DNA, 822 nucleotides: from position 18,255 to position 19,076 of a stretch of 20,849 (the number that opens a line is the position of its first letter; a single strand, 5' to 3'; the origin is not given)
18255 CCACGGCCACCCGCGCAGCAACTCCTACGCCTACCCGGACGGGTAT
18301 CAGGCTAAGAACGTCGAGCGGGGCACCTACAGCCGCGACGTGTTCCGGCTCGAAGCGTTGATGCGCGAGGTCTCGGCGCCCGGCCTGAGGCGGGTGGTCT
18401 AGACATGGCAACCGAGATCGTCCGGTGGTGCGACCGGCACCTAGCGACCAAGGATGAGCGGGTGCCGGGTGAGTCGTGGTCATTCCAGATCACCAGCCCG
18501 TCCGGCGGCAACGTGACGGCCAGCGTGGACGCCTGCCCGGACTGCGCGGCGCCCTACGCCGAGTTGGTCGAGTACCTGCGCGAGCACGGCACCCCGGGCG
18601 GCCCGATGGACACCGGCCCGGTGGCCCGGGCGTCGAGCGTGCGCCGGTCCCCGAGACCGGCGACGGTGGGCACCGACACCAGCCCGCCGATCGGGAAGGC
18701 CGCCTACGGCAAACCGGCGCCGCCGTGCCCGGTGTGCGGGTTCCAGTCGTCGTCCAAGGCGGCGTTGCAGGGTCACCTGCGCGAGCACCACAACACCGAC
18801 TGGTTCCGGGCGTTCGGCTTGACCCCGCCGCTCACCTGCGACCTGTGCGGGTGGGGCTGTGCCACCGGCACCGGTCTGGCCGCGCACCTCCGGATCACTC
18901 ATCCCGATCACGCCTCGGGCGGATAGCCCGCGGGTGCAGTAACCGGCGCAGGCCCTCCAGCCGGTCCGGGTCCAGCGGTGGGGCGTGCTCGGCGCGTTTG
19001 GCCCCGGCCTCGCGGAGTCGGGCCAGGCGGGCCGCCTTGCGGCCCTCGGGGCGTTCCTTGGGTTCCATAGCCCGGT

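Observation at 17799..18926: Repressor position occupied by two zinc proteins, one with tandem eukaryote-style C2H2 fingers on an Lsr2-N-like domain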

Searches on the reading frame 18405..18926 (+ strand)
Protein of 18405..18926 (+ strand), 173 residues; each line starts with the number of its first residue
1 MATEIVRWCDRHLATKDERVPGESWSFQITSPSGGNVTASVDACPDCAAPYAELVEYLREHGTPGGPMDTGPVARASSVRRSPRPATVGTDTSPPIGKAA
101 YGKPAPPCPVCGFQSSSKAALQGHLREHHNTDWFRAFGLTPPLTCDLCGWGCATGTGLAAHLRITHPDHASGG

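Call 5: search_protein_families(library=pfam, proteins=[window:18405-18926:+], max_evalue=1)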
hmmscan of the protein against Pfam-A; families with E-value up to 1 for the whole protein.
window:18405-18926:+ (173 aa): 13 families
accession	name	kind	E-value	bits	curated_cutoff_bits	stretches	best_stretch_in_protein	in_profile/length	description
PF13894.12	zf-C2H2_4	-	3.1e-08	34.1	27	1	107-129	2-24/24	C2H2-type zinc finger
PF00096.32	zf-C2H2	-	1.1e-06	29.2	25.2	2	108-128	3-23/23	Zinc finger, C2H2 type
PF23320.1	Zn_SUZ12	-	0.00029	21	28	2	143-167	24-48/70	Polycomb protein SUZ12-like, Zn domain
PF05605.18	zf-Di19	-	0.0011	19.6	27.5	1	107-166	4-53/54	Drought induced 19 protein (Di19), zinc-binding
PF23612.1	zf-C2H2_ZN142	-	0.01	16.1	27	0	143-166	1-24/27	ZN142 C2H2 zinc finger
PF13912.12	zf-C2H2_6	-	0.049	14.1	25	1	108-129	4-25/27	C2H2-type zinc finger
PF23223.1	zf-C2H2_ZNF462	-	0.06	13.5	27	0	108-129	6-27/31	Zinc finger protein 462, C2H2 zinc finger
PF13909.12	zf-H2C2_5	-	0.13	12.3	27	1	108-130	3-25/26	C2H2-type zinc-finger domain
PF12013.13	OrsD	-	0.15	13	26.6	0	77-130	59-114/114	Orsellinic acid/F9775 biosynthesis cluster protein D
PF09723.15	Zn_ribbon_8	-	0.15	12.6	34.4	0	103-116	24-37/41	Zinc ribbon domain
PF16622.11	zf-C2H2_11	-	0.18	11.9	27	0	108-126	7-25/29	zinc-finger C2H2-type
PF23075.1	zf-C2H2_ZNF462_11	-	0.21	11.9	27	0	145-170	7-32/45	Zinc finger protein 462, C2H2 zinc finger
PF23225.1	zf-C2H2_7th_ZNF462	-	0.27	11.4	27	0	143-167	5-29/42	Zinc finger protein 462, seventh C2H2 zinc finger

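Call 6: search_protein_families(library=phrogs, proteins=[window:18405-18926:+], max_evalue=0.1)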
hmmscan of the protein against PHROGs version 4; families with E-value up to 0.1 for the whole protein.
window:18405-18926:+ (173 aa): 3 families
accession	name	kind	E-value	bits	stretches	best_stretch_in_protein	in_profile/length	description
phrog_33229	-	unknown function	0.0053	17.9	1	88-127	18-57/136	-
phrog_9929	-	other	0.0088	17.4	0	108-130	4-26/79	zinc-finger domain protein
phrog_6283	-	unknown function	0.083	13.9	0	108-130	13-35/56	-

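Call 7: search_protein_families(library=ncbifam, proteins=[window:18405-18926:+], max_evalue=1)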
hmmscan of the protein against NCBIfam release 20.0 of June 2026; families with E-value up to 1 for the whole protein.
window:18405-18926:+ (173 aa): 1 family
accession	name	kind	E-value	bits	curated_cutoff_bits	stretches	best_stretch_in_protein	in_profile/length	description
TIGR04165.1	methano_modCys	hypoth_equivalog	0.062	13.6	60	1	107-150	9-44/50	TIGR04165 family Cys-rich peptide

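Call 8: search_solved_structures(query=window:18405-18926:+, max_evalue=10, show_alignments=3)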
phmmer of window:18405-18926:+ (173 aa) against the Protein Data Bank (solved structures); distinct sequences matched with E-value up to 10: 42.
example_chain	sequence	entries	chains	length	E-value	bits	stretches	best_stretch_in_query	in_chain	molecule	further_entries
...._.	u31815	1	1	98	0.0012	21.9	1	104-168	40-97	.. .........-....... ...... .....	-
2rsj_A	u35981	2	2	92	0.0018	21.4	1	107-166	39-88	Zinc finger protein ZFAT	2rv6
2d9h_A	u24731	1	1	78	0.0027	20.8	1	102-167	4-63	Zinc finger protein 692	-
6ml2_A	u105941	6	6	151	0.0034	20.5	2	106-165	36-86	Zinc finger and BTB domain-containing protein 24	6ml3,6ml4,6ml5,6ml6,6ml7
2rsi_A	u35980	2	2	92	0.0051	19.9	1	100-166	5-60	Zinc finger protein ZFAT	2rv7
7txc_E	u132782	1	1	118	0.006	19.6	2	107-164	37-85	Hypermethylated in cancer 2 protein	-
2dmd_A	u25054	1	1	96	0.0067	19.5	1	107-168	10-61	Zinc finger protein 64, isoforms 1 and 2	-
9hjt_A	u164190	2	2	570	0.0086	19.1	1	104-168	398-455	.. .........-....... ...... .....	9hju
2yt9_A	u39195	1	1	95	0.0092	19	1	102-172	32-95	zinc finger-containing protein 1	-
9e6r_A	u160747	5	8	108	0.015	18.3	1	101-165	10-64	B-cell lymphoma/leukemia 11A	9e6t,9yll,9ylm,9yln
9e6s_A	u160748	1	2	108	0.018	18.1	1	101-165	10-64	B-cell lymphoma/leukemia 11A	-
6ki6_A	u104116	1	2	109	0.019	18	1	102-165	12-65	B-cell lymphoma/leukemia 11A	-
6u9q_A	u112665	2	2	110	0.02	18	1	102-165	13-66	B-cell lymphoma/leukemia 11A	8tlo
8tho_A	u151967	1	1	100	0.022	17.8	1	107-166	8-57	B-cell lymphoma/leukemia 11A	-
2elt_A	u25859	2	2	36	0.031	17.3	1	100-129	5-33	Zinc finger protein 406 | Zinc finger protein ZFAT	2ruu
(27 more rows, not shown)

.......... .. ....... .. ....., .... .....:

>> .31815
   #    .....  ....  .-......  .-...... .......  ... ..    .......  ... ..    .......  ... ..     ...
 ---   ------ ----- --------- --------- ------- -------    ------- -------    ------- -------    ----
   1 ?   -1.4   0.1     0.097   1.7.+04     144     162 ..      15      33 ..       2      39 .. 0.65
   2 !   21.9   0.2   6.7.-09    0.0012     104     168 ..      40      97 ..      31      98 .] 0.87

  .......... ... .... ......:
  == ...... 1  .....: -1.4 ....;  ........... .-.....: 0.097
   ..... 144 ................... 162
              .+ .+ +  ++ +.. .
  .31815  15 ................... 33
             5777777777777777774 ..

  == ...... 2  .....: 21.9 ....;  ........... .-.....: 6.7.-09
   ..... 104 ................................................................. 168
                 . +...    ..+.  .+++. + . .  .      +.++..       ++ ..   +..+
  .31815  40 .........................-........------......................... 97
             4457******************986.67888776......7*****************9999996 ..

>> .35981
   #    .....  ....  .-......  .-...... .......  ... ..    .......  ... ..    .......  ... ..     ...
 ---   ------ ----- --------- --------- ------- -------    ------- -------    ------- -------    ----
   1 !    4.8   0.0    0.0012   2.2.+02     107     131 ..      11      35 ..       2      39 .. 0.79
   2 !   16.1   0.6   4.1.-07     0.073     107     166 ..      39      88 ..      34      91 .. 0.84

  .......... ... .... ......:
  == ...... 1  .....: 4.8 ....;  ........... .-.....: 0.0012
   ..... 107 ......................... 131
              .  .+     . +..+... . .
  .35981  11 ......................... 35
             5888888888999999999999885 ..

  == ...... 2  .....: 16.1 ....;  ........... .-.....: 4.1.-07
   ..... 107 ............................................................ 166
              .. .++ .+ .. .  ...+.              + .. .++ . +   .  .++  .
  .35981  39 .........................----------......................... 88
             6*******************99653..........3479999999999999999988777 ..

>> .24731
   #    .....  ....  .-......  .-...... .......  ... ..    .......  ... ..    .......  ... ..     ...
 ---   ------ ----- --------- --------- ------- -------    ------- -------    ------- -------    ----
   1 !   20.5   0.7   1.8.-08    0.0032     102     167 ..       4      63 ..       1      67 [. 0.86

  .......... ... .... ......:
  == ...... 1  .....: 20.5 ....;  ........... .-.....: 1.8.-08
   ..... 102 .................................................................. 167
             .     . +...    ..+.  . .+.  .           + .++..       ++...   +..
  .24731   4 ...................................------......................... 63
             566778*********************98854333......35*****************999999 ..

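Call 9: search_dna_similar(query=window:18405-18926:+, collection=phages, mode=protein, max_evalue=0.001, max_rows=30)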
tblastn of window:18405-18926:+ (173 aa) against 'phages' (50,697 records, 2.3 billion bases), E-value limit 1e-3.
No match.

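Call 11: find_homologous_proteins(query=window:18405-18926:+, max_evalue=0.001)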
Query window:18405-18926:+ (173 aa): 1 proteins with E <= 0.001 among 100 candidates.
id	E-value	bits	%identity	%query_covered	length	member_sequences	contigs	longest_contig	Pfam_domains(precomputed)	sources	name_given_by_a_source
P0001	2.2e-116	404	100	100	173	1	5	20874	PF13894.13,PF00096.33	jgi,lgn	jgi:hypothetical protein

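Call 13: find_encoding_contigs(protein=P0001, flank=10000, max_places=10)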
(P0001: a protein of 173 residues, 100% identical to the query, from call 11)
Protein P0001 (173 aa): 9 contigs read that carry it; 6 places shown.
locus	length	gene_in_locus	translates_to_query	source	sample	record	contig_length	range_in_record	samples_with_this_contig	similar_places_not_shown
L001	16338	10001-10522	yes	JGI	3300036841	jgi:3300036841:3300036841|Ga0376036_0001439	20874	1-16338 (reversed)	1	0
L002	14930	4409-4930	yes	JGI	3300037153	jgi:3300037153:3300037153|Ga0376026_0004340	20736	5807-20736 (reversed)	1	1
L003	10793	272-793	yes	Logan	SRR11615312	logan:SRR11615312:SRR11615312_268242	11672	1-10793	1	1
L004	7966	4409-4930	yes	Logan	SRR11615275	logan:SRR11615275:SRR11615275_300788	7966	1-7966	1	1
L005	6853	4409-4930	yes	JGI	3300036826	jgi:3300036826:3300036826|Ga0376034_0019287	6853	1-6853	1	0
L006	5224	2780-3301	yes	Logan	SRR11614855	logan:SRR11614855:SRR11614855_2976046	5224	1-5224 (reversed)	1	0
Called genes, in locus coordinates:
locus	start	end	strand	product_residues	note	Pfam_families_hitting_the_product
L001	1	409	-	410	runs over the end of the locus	PF25209:Phage_capsid_4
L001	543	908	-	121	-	-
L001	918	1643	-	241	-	PF03372:Exo_endo_phos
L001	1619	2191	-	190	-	-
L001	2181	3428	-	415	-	PF04860:Phage_portal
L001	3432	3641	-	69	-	PF20223:DUF6582 (weak)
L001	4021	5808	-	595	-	-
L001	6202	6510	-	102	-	-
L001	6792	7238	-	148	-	PF01870:Hjc (weak)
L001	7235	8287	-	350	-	-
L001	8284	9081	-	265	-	PF12705:PDDEXK_1 (faint)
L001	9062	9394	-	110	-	-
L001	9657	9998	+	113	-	-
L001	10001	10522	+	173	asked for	PF00096:zf-C2H2 (faint), PF13894:zf-C2H2_4 (faint)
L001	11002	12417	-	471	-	PF00239:Resolvase, PF07508:Recombinase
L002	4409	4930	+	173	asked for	PF00096:zf-C2H2 (faint), PF13894:zf-C2H2_4 (faint)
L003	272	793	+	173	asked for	PF00096:zf-C2H2 (faint), PF13894:zf-C2H2_4 (faint)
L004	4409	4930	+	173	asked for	PF00096:zf-C2H2 (faint), PF13894:zf-C2H2_4 (faint)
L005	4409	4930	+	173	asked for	PF00096:zf-C2H2 (faint), PF13894:zf-C2H2_4 (faint)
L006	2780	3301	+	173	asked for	PF00096:zf-C2H2 (faint), PF13894:zf-C2H2_4 (faint)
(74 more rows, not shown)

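Call 16: search_protein_representatives(protein=window:18405-18926:+)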
Query: 173 residues. Proteins with E-value up to 0.001 (for the whole library): 401; up to 1e-10: 39; up to 1e-30: 1. The best 150 are listed.
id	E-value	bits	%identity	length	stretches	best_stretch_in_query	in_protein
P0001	7.1e-117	404.3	100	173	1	1-173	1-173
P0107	3.7e-27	111.7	47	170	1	1-170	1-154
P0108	2.1e-21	92.9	34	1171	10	40-166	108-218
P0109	4.7e-21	91.8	41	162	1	1-168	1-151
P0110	1.3e-20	90.4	42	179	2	1-69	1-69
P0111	4.4e-19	85.3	40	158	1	1-168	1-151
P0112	3.6e-18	82.4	39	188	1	1-168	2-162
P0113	3.7e-16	75.8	34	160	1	1-169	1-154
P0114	4.2e-16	75.7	30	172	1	1-168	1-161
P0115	4.9e-16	75.4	33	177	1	1-166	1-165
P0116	1.9e-15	73.5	34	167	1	3-169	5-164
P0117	2.2e-15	73.3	31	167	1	1-168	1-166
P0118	2.9e-15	72.9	35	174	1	5-168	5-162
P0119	3.7e-14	69.3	39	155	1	1-167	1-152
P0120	1.6e-13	67.2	36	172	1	1-166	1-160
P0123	4.5e-13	65.7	36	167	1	1-166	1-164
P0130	4.3e-12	62.5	37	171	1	1-166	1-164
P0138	5.7e-11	58.9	36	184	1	1-167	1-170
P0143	8.3e-11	58.4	35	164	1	1-167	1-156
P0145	1.1e-10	58.0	29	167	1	1-166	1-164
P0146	1.2e-10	57.9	35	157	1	1-168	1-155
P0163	1.3e-09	54.5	32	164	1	1-168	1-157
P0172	7.3e-09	52.0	31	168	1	4-168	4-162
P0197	7.8e-08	48.7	36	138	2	1-71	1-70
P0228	6.0e-07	45.8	33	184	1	1-166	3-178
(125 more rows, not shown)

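Call 22: search_protein_families(library=pfam, alignment_id=A1, max_evalue=1)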
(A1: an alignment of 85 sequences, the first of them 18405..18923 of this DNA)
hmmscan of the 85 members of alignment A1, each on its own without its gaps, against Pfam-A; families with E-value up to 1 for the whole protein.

A. member 1, window:18405-18923:+ (173 aa): 13 families
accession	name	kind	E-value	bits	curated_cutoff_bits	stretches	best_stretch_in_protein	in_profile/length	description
PF13894.12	zf-C2H2_4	-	3.1e-08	34.1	27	1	107-129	2-24/24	C2H2-type zinc finger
PF00096.32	zf-C2H2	-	1.1e-06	29.2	25.2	2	108-128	3-23/23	Zinc finger, C2H2 type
PF23320.1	Zn_SUZ12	-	0.00029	21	28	2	143-167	24-48/70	Polycomb protein SUZ12-like, Zn domain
PF05605.18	zf-Di19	-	0.0011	19.6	27.5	1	107-166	4-53/54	Drought induced 19 protein (Di19), zinc-binding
PF23612.1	zf-C2H2_ZN142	-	0.01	16.1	27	0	143-166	1-24/27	ZN142 C2H2 zinc finger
PF13912.12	zf-C2H2_6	-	0.049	14.1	25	1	108-129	4-25/27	C2H2-type zinc finger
PF23223.1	zf-C2H2_ZNF462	-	0.06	13.5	27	0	108-129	6-27/31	Zinc finger protein 462, C2H2 zinc finger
PF13909.12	zf-H2C2_5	-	0.13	12.3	27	1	108-130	3-25/26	C2H2-type zinc-finger domain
PF12013.13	OrsD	-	0.15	13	26.6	0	77-130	59-114/114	Orsellinic acid/F9775 biosynthesis cluster protein D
PF09723.15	Zn_ribbon_8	-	0.15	12.6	34.4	0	103-116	24-37/41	Zinc ribbon domain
PF16622.11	zf-C2H2_11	-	0.18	11.9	27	0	108-126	7-25/29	zinc-finger C2H2-type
PF23075.1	zf-C2H2_ZNF462_11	-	0.21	11.9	27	0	145-170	7-32/45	Zinc finger protein 462, C2H2 zinc finger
PF23225.1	zf-C2H2_7th_ZNF462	-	0.27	11.4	27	0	143-167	5-29/42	Zinc finger protein 462, seventh C2H2 zinc finger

B. families by the number of members that match (of 85 scanned): 262 families (the first 25 are shown)
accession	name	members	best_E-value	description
PF13894.12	zf-C2H2_4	82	4.7e-11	C2H2-type zinc finger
PF00096.32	zf-C2H2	80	8.1e-13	Zinc finger, C2H2 type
PF05605.18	zf-Di19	59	4.9e-08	Drought induced 19 protein (Di19), zinc-binding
PF13912.12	zf-C2H2_6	52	3.2e-13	C2H2-type zinc finger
PF23320.1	Zn_SUZ12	50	2.1e-07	Polycomb protein SUZ12-like, Zn domain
PF09723.15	Zn_ribbon_8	38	2.4e-05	Zinc ribbon domain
PF13465.12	zf-H2C2_2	37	3e-06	Zinc-finger double domain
PF23612.1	zf-C2H2_ZN142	36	2.6e-07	ZN142 C2H2 zinc finger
PF23451.1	Zn_ribbon_PaaD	31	0.00092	PaaD zinc beta ribbon domain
PF12756.13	zf-C2H2_2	28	4.9e-05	C2H2 type zinc-finger (2 copies)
PF23107.1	Zf-C2H2_ZNF451_C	26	1.3e-05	Two consecutive Zinc fingers C2H2 type, ZNF451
PF07754.17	HVO_2753_ZBP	24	0.00024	Small zinc finger protein HVO_2753-like, Zn-binding pocket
PF23225.1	zf-C2H2_7th_ZNF462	23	7.5e-09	Zinc finger protein 462, seventh C2H2 zinc finger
PF18387.7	zf_C2H2_ZHX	22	1.3e-05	Zinc-fingers and homeoboxes C2H2 finger domain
PF12171.14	zf-C2H2_jaz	22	3.9e-05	Zinc-finger double-stranded RNA-binding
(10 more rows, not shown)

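Call 27: predict_structure(alignment_id=A1)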
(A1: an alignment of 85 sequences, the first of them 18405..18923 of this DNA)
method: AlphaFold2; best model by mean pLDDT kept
length: 173 residues; sequences in the alignment: 85
mean_pLDDT: 86.8   pTM: 0.46
mean pLDDT of the five models: 86.8, 85.7, 85.5, 85.4, 85.1
residues with pLDDT >= 90: 125; 70-90: 11; 50-70: 35; < 50: 2
segments of 3 or more residues with pLDDT < 50: none
pLDDT, mean of each block of 10 residues (from residue 1): 91 98 97 95 98 97 81 58 59 53 86 94 95 94 95 94 95 66
secondary structure, 60 per line:
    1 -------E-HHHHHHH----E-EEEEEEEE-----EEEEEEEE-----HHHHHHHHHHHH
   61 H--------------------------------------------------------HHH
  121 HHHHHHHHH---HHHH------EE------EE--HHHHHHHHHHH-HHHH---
elements in order: H10-16 E23-30 E36-43 H49-61 H118-129 H133-136 H155-165 H167-170
